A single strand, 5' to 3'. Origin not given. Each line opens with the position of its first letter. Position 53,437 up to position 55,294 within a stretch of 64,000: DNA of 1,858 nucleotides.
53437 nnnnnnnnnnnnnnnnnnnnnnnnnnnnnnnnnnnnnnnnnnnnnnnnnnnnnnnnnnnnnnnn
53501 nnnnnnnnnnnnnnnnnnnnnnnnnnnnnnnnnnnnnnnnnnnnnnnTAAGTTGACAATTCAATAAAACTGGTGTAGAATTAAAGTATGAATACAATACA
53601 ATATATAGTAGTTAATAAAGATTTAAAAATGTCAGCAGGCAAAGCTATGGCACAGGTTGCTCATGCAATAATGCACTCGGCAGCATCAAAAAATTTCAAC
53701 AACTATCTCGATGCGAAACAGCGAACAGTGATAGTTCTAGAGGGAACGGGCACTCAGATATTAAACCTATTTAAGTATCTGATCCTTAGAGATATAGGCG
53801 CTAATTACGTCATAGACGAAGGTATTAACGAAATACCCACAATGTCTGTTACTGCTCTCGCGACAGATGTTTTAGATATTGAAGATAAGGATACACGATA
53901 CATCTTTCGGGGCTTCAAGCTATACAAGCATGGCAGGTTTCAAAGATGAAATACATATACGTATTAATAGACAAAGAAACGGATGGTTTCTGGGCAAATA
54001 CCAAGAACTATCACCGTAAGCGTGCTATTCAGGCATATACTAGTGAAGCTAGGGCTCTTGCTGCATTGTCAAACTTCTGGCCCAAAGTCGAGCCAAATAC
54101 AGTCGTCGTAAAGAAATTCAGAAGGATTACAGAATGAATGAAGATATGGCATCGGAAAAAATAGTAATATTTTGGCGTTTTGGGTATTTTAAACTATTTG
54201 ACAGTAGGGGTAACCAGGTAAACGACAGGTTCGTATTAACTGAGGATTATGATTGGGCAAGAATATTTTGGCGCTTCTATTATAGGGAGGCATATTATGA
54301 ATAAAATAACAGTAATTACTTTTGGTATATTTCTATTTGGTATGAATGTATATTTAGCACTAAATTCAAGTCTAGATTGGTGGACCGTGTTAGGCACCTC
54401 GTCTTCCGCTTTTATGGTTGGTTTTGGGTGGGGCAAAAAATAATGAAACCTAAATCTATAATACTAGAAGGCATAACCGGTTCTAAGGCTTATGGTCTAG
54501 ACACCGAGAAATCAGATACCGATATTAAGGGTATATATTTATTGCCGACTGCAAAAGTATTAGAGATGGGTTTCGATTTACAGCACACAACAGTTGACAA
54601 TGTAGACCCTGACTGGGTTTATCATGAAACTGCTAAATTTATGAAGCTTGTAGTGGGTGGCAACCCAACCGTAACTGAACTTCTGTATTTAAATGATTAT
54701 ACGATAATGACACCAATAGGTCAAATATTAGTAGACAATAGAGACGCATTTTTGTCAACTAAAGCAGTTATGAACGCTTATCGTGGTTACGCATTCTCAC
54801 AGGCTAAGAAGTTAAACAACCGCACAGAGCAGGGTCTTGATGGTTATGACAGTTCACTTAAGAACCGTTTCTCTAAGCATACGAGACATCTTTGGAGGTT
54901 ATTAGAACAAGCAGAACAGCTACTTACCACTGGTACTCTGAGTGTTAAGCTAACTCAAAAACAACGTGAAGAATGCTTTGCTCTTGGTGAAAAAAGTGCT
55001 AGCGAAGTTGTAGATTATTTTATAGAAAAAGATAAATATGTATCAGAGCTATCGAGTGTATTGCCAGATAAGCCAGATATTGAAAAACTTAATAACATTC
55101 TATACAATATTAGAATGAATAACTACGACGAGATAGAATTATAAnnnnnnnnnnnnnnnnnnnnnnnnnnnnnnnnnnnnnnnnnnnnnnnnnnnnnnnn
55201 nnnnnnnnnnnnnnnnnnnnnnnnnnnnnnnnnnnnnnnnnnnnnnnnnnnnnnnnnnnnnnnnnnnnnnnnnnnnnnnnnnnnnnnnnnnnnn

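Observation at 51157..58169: Clustered tRNA repair, maturation and translation-rescue functions: Rnl2-like ligase, Pnkp, PTH2-like hydrolase, nucleotidyltransferase, DEDD exonuclease, CCA-adding enzyme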

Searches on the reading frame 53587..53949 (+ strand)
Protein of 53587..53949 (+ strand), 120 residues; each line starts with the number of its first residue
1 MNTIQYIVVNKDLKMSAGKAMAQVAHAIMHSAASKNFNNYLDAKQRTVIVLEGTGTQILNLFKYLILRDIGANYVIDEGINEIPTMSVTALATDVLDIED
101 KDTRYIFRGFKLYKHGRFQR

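Call 3: search_protein_families(library=pfam, proteins=[window:53587-53949:+], max_evalue=0.01)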
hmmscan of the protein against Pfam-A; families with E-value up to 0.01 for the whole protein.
window:53587-53949:+ (120 aa): 1 family
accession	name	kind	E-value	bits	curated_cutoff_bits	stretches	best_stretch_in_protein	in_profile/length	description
PF01981.21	PTH2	-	1.3e-13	51.6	23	1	4-94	2-98/115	Peptidyl-tRNA hydrolase PTH2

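Call 4: search_protein_families(library=phrogs, proteins=[window:53587-53949:+], max_evalue=0.001)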
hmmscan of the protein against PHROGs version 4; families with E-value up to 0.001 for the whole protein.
window:53587-53949:+ (120 aa): 1 family
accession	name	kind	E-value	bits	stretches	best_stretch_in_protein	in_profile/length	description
phrog_1866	-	unknown function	1.3e-15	58.5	1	2-93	7-107/126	-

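Call 39: search_solved_structures(query=window:53587-53949:+, max_evalue=1, show_alignments=2)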
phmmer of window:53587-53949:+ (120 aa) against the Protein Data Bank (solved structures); distinct sequences matched with E-value up to 1: 9.
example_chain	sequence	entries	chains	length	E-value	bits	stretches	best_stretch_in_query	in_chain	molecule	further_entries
1rzw_A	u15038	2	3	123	8.6e-06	29.3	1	4-93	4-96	Protein AF2095(GR4) | Peptidyl-tRNA hydrolase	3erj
1wn2_A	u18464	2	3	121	0.00016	25.2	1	5-95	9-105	Peptidyl-tRNA hydrolase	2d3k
1rlk_A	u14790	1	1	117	0.00017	25.1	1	6-94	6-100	Hypothetical protein Ta0108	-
2zv3_A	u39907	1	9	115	0.018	18.6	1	6-94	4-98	Peptidyl-tRNA hydrolase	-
1xty_A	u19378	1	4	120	0.028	18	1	6-39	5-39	Peptidyl-tRNA hydrolase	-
24bt_A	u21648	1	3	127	0.081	16.5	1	5-98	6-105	peptidyl-tRNA hydrolase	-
1q7s_A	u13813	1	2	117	0.32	14.6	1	6-33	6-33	bit1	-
7y0k_A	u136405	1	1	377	0.45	14.1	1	50-90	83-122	Epimerase domain-containing protein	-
7xwu_A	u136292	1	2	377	0.46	14.1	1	50-90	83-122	Epimerase domain-containing protein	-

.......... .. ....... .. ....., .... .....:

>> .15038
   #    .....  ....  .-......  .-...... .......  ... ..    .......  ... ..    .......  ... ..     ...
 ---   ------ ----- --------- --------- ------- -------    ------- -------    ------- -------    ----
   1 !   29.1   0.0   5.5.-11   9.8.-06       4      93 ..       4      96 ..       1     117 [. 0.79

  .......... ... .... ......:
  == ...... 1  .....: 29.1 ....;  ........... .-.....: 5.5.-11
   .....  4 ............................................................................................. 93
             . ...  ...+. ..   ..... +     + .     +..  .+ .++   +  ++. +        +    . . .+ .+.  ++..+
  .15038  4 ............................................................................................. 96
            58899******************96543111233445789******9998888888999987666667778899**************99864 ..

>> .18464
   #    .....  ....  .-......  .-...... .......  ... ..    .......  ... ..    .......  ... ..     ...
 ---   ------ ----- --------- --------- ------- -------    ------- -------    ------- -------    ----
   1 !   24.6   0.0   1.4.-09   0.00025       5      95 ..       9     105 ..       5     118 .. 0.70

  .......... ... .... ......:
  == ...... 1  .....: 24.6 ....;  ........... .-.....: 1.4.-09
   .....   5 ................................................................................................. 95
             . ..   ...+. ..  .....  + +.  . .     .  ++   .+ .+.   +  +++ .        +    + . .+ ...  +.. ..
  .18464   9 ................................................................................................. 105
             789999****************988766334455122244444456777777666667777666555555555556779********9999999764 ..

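Call 62: search_protein_families(library=ncbifam, proteins=[window:53587-53949:+], max_evalue=0.01)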
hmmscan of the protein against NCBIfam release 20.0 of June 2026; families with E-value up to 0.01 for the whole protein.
window:53587-53949:+ (120 aa): 2 families
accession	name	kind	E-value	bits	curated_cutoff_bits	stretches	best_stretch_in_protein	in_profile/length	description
NF003314.0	PRK04322.1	equivalog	1.4e-12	47.8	126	1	4-92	4-98/117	peptidyl-tRNA hydrolase Pth2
TIGR00283.1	arch_pth2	equivalog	3.1e-09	37.1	82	1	5-92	3-96/115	aminoacyl-tRNA hydrolase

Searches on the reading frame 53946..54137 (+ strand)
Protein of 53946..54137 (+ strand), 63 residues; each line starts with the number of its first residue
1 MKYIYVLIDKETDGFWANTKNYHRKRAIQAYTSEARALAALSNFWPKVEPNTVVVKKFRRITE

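Call 30: search_protein_families(library=pfam, proteins=[window:53946-54137:+], max_evalue=0.01)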
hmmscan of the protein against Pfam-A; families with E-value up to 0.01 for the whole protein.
window:53946-54137:+ (63 aa): 1 family
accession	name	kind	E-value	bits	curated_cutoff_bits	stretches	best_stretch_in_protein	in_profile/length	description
PF11042.13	DUF2750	-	0.007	16.9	27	1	4-58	14-65/102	Protein of unknown function (DUF2750)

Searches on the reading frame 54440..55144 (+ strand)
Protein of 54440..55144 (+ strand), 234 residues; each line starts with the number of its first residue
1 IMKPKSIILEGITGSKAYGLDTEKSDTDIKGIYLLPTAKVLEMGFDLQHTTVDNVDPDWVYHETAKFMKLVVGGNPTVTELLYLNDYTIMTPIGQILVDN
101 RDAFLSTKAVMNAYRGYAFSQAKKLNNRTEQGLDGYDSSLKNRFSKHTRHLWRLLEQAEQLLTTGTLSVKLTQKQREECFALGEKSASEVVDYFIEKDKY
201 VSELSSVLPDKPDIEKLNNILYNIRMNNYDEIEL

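Call 3: search_protein_families(library=pfam, proteins=[window:54440-55144:+], max_evalue=0.01)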
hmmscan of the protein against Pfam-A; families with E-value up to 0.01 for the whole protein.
window:54440-55144:+ (234 aa): 1 family
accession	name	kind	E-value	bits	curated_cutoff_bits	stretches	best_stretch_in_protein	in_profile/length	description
PF10127.15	RlaP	-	1.9e-16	60.9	23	1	6-166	19-169/249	RNA repair pathway DNA polymerase beta family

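Call 4: search_protein_families(library=phrogs, proteins=[window:54440-55144:+], max_evalue=0.001)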
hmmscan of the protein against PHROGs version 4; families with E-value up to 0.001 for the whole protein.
window:54440-55144:+ (234 aa): 2 families
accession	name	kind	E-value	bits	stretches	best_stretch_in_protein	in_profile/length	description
phrog_388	-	DNA, RNA and nucleotide metabolism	1e-40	140.9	2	5-130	36-164/351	nucleotidyltransferase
phrog_14344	-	DNA, RNA and nucleotide metabolism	5.4e-08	33.9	1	13-201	35-211/262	nucleotidyltransferase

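Call 24: search_solved_structures(query=window:54440-55144:+, max_evalue=1, show_alignments=1)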
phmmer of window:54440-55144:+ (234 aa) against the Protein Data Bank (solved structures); distinct sequences matched with E-value up to 1: 2.
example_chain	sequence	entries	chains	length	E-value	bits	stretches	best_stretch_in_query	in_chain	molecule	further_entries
9z6y_H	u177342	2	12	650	0.23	14.3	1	45-112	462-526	Drt3b reverse transcriptase protein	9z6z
4v3p_SQ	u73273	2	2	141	0.29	14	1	139-218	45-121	40S ribosomal protein S17-4 | 40S ribosomal protein S17E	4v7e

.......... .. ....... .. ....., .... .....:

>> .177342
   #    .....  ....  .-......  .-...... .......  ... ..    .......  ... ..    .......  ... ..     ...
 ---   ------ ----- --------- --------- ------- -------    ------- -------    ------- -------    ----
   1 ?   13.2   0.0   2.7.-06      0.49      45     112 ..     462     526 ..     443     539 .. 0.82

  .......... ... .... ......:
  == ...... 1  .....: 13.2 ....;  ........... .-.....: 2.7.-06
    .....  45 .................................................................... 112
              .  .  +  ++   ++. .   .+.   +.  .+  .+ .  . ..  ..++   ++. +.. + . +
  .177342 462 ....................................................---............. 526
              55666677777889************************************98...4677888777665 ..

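Call 62: search_protein_families(library=ncbifam, proteins=[window:54440-55144:+], max_evalue=0.01)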
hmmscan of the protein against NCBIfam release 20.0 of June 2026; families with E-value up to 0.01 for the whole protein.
window:54440-55144:+ (234 aa): 0 families
